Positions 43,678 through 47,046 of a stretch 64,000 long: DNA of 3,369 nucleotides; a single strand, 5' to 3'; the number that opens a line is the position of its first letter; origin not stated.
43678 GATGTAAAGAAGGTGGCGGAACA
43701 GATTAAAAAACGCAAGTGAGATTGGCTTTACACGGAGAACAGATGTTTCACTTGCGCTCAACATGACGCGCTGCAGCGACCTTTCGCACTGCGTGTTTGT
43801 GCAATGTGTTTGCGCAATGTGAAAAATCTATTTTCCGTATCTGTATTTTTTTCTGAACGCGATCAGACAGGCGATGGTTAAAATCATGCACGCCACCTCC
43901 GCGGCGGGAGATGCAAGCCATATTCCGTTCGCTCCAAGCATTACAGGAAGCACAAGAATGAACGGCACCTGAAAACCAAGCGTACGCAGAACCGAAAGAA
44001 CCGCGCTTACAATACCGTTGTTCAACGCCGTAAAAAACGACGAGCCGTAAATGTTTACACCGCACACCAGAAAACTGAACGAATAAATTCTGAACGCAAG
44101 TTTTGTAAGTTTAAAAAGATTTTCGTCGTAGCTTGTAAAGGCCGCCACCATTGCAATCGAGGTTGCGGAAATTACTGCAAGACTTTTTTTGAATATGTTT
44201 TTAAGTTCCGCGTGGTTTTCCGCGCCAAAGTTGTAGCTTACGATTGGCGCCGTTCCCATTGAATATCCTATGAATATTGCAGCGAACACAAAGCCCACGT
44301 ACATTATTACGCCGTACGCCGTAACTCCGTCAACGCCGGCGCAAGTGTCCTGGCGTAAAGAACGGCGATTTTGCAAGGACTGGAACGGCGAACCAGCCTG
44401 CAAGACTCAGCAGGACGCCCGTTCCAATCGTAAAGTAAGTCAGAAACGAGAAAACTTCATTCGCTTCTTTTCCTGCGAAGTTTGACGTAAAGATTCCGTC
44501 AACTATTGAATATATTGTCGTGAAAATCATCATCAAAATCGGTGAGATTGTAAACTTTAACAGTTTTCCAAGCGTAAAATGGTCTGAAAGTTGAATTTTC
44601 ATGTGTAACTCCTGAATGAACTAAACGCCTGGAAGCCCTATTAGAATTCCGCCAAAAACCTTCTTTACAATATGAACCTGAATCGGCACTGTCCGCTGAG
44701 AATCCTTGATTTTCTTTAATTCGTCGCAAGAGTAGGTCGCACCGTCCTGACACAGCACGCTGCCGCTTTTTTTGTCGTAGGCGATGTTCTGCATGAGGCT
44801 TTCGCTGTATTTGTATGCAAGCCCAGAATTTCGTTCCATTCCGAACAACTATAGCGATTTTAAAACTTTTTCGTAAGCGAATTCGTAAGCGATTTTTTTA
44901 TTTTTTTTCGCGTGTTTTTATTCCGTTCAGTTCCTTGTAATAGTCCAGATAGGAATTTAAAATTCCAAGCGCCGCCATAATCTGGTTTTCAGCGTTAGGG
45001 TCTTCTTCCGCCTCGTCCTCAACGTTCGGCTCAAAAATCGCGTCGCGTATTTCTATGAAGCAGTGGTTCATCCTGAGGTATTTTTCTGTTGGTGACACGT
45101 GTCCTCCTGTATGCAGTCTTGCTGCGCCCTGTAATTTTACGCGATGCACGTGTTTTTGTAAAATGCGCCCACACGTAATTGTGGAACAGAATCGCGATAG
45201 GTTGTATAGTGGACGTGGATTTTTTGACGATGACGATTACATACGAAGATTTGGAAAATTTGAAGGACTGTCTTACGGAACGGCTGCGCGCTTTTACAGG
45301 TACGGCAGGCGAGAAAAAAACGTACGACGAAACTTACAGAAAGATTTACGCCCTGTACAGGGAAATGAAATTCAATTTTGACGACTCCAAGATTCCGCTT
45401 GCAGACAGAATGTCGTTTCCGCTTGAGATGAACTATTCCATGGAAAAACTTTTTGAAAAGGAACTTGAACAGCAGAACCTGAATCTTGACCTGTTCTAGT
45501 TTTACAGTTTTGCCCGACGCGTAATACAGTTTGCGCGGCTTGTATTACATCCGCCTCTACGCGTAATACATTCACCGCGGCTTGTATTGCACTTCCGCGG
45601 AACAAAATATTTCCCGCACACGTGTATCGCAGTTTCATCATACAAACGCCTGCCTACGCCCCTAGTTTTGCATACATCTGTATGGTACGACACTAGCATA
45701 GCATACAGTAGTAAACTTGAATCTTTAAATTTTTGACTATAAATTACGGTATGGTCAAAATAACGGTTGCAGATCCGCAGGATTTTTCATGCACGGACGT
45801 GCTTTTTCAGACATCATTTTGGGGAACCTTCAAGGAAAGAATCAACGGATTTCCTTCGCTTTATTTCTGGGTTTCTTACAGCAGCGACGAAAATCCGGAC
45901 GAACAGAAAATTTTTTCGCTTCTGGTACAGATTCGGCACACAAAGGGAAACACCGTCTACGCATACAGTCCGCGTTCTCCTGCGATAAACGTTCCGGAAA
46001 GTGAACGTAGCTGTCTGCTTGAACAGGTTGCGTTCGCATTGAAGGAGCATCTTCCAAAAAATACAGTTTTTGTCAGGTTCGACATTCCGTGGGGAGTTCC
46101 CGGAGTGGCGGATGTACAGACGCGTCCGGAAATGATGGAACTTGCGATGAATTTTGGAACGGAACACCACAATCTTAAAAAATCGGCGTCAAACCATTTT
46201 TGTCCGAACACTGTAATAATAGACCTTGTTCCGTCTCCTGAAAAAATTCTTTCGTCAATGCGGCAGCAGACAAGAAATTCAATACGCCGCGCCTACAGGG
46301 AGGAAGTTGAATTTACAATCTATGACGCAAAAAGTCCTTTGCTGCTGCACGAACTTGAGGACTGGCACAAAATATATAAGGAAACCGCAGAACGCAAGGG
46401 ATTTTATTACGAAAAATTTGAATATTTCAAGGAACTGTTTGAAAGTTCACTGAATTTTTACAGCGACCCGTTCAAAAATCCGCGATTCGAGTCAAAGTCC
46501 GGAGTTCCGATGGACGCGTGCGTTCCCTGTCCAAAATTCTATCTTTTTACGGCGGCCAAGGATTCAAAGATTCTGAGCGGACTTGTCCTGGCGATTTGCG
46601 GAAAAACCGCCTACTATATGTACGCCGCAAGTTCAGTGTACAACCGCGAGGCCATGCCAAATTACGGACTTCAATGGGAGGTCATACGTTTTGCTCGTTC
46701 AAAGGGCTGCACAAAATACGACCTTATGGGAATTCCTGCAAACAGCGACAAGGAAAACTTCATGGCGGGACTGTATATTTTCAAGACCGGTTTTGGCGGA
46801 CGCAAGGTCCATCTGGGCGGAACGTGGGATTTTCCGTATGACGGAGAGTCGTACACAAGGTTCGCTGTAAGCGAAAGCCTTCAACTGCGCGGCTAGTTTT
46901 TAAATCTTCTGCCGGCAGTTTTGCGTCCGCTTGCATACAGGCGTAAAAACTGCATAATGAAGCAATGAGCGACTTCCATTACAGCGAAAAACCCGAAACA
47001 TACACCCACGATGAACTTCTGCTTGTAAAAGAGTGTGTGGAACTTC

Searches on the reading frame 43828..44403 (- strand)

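Call 17: search_protein_families(library=pfam, proteins=[window:43828-44403:-], max_evalue=0.00001)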
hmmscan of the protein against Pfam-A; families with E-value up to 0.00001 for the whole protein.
window:43828-44403:- (191 aa): 1 family
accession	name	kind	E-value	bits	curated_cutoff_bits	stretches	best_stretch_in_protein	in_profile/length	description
PF01554.23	MatE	-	8.9e-08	32.4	24.9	1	23-148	24-158/161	MatE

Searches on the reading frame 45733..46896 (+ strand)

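Call 18: search_protein_families(library=pfam, proteins=[window:45733-46896:+], max_evalue=0.00001)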
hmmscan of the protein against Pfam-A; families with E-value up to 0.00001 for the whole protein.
window:45733-46896:+ (387 aa): 2 families
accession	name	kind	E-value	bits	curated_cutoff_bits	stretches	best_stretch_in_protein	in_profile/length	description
PF02388.22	FemAB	-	1.4e-30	106.9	24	2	275-374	302-398/406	FemAB family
PF13480.13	Acetyltransf_6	-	1.1e-08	35.8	22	1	271-334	74-137/143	Acetyltransferase (GNAT) domain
